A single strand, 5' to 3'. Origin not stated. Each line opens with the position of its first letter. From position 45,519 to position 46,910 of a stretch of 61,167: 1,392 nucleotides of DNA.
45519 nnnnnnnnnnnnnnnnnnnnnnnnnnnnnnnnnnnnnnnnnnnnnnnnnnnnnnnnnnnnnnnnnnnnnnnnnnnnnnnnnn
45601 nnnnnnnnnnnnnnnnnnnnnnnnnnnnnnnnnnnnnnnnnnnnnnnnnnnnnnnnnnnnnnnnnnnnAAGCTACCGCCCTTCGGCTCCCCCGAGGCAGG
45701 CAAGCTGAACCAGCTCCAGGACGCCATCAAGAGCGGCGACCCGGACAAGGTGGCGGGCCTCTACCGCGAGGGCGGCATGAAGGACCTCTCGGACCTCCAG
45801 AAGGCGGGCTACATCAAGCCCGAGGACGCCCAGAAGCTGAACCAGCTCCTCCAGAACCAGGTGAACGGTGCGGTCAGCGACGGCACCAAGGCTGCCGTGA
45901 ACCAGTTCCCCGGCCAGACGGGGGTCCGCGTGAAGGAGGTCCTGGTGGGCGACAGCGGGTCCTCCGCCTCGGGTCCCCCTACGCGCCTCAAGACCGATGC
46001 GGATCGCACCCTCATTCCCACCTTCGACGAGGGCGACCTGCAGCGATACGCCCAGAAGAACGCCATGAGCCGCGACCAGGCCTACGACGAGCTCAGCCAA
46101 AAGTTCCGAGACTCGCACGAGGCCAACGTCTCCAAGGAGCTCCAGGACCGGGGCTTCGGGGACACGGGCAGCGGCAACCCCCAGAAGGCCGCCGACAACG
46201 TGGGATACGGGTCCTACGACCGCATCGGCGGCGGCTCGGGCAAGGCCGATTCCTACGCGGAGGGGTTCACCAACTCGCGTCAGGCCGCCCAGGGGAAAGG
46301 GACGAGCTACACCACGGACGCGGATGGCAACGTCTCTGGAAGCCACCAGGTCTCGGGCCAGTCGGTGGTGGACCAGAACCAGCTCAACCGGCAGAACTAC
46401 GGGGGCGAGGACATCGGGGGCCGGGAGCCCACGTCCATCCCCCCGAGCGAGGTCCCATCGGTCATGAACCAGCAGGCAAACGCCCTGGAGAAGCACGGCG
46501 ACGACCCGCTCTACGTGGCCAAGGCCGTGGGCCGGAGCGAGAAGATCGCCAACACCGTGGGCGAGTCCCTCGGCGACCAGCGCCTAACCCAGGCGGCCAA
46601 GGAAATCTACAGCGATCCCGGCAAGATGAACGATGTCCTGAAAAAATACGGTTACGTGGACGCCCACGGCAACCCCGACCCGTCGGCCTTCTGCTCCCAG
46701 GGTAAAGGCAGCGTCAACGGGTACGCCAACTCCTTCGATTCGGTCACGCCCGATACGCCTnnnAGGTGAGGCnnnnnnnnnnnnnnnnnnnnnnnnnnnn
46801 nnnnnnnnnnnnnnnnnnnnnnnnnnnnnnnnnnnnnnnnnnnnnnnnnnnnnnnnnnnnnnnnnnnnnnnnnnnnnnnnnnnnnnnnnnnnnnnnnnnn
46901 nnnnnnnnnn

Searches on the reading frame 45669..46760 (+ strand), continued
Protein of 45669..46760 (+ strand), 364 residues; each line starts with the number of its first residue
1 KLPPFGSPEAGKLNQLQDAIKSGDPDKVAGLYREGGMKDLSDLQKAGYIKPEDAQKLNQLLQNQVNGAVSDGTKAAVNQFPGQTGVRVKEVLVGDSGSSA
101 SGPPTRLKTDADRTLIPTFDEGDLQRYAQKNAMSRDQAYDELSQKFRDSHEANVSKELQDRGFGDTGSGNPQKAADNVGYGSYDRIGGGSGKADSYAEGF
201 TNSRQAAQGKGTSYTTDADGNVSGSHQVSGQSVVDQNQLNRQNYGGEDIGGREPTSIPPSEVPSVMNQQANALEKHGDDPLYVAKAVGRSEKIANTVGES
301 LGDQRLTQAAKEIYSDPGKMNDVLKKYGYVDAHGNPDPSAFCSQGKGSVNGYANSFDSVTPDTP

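Call 65: list_cluster_members(proteins=[P0014, P0016, P0017, P0027, P0032, P0058, P0072, P0094, P0115, P0062])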
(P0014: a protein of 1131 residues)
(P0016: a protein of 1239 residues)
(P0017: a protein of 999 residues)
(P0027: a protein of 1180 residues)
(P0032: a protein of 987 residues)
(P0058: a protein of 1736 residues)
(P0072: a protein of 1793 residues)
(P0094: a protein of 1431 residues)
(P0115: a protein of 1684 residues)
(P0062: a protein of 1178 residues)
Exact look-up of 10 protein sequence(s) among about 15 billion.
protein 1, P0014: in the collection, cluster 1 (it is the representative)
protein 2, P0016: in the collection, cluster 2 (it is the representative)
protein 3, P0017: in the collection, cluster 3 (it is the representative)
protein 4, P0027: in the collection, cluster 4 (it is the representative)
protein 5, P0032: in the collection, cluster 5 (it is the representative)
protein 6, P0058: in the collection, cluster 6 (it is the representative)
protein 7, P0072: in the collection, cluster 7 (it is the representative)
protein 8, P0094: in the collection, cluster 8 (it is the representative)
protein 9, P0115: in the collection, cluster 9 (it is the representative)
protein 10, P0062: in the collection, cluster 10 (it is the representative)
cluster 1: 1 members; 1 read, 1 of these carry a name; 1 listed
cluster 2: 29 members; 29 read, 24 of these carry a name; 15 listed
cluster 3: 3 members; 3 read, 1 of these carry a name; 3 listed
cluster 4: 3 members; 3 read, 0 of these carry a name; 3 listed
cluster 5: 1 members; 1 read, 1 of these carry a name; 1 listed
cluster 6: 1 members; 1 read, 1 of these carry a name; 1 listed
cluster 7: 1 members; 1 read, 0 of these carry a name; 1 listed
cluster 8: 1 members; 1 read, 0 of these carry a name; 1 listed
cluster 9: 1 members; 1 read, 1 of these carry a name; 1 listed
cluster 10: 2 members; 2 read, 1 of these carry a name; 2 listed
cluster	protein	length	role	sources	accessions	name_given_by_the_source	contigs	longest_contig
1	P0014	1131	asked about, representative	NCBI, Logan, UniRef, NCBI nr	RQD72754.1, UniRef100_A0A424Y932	MAG: hypothetical protein D5R97_10485 [Candidatus Syntrophonatronum acetioxidans] | Uncharacterized protein n=1 Tax=Candidatus Syntrophonatronum acetioxidans TaxID=1795816 ...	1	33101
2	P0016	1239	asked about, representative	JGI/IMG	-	hypothetical protein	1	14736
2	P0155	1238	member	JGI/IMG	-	hypothetical protein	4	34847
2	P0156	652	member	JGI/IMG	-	hypothetical protein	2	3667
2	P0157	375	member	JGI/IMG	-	hypothetical protein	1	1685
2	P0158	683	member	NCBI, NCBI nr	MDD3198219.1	MAG: hypothetical protein PHI69_08160, partial [Eubacteriales bacterium] | hypothetical protein [Eubacteriales bacterium]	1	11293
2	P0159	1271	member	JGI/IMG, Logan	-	hypothetical protein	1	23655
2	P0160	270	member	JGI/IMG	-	hypothetical protein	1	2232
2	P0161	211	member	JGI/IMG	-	hypothetical protein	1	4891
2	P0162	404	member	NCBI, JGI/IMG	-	hypothetical protein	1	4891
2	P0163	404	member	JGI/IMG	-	hypothetical protein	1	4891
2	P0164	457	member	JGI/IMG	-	hypothetical protein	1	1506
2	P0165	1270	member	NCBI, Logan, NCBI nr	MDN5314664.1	MAG: hypothetical protein PWP10_3414 [Clostridiales bacterium] | hypothetical protein [Clostridiales bacterium]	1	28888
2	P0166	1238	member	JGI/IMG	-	hypothetical protein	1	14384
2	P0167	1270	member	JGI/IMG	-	hypothetical protein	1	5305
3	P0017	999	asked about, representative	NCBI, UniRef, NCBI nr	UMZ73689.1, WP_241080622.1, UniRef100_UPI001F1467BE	hypothetical protein [Natranaerofaba carboxydovora] | hypothetical protein n=1 Tax=Natranaerofaba carboxydovora TaxID=2742683 ...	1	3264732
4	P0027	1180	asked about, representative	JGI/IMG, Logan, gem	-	-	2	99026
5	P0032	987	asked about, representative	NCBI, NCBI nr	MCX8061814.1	MAG: hypothetical protein N3D16_04470 [Anaerolineales bacterium] | hypothetical protein [Anaerolineales bacterium]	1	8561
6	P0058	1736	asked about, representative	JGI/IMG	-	hypothetical protein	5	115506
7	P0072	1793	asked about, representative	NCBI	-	-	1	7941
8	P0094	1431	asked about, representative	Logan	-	-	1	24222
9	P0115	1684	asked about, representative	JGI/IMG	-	membrane protein CcdC involved in cytochrome C biogenesis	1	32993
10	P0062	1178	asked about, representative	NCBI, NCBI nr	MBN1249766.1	MAG: hypothetical protein JXC32_19035 [Anaerolineae bacterium] | hypothetical protein [Anaerolineae bacterium]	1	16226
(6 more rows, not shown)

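Call 79: find_encoding_contigs(protein=P0119, flank=8000, max_places=2)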
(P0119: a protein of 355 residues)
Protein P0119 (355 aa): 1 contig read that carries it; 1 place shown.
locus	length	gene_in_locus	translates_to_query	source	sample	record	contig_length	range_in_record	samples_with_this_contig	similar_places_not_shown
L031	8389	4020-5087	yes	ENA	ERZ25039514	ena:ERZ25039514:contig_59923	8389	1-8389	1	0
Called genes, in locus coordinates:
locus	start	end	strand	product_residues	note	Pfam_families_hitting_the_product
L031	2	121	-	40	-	?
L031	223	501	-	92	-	-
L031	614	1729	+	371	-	PF00801:PKD (weak)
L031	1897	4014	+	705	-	-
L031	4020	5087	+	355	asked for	-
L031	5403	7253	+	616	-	PF03703:bPH_2, PF09851:SHOCT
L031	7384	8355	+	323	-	PF00665:rve, PF13683:rve_3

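Call 81: search_protein_families(library=ncbifam, alignment_id=A4, max_evalue=10)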
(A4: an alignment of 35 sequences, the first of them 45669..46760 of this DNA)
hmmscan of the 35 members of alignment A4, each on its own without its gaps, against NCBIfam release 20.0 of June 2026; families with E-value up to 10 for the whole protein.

A. member 1, window:45669-46760:+ (364 aa): 0 families

B. families by the number of members that match (of 35 scanned): 24 families
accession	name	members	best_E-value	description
NF009901.0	PRK13364.1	2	0.069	class III extradiol dioxygenase family protein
NF033919.1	PA2779_fam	2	0.18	PA2779 family protein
TIGR02362.1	dhaK1b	1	0.0054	DhaKLM operon coactivator DhaQ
NF005446.0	PRK07035.1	1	0.0097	SDR family oxidoreductase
NF058578.1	CPR_pilus_PamR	1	0.01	pilus system RbmA-like protein PamR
NF000586.1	PRK00011.1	1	0.011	serine hydroxymethyltransferase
NF004981.0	PRK06361.1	1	0.013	histidinol phosphate phosphatase domain-containing protein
NF011207.0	PRK14613.1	1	0.016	4-(cytidine 5'-diphospho)-2-C-methyl-D-erythritol kinase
NF007617.0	PRK10265.1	1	0.018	chaperone modulator CbpM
NF012144.2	ramA_TF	1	0.024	RamA family antibiotic efflux transcriptional regulator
TIGR00007.1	TIGR00007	1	0.028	1-(5-phosphoribosyl)-5-[(5-phosphoribosylamino)methylideneamino]imidazole-4-carboxamide isomerase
TIGR01352.1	tonB_Cterm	1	0.048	TonB family protein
TIGR00601.1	rad23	1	0.056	UV excision repair protein Rad23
TIGR02706.1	P_butyryltrans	1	0.06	phosphate butyryltransferase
NF040748.1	reduct_selen_A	1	0.069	glycine/sarcosine/betaine reductase complex selenoprotein A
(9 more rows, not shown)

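Call 82: find_related_loci(query=A5, collection=viral_contigs, flank=5000)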
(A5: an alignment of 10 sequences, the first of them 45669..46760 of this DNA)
Query A5 (364 aa) in viral_contigs; peptide patterns used: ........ (x = any residue, [..] = any of these).
18 stretches matched a pattern, but none encodes a relative of the query by tblastn (E <= 1e-3).

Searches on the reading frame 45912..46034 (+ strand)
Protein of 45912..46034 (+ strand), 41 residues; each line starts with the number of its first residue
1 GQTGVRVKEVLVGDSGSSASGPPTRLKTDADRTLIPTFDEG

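Call 74: search_solved_structures(query=A7, max_evalue=10, show_alignments=5)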
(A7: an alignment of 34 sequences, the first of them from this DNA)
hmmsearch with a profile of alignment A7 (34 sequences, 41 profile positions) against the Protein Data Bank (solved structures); distinct sequences matched with E-value up to 10: 3.
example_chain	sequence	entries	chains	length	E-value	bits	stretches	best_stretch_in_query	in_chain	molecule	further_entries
7mi2_A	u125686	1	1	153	0.4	13.3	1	24-37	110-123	Rpb7-binding protein seb1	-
5mdu_A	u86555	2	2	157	0.41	13.2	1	24-37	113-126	Rpb7-binding protein seb1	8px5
1whg_A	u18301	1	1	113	1.2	11.7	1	5-19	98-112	Tubulin specific chaperone B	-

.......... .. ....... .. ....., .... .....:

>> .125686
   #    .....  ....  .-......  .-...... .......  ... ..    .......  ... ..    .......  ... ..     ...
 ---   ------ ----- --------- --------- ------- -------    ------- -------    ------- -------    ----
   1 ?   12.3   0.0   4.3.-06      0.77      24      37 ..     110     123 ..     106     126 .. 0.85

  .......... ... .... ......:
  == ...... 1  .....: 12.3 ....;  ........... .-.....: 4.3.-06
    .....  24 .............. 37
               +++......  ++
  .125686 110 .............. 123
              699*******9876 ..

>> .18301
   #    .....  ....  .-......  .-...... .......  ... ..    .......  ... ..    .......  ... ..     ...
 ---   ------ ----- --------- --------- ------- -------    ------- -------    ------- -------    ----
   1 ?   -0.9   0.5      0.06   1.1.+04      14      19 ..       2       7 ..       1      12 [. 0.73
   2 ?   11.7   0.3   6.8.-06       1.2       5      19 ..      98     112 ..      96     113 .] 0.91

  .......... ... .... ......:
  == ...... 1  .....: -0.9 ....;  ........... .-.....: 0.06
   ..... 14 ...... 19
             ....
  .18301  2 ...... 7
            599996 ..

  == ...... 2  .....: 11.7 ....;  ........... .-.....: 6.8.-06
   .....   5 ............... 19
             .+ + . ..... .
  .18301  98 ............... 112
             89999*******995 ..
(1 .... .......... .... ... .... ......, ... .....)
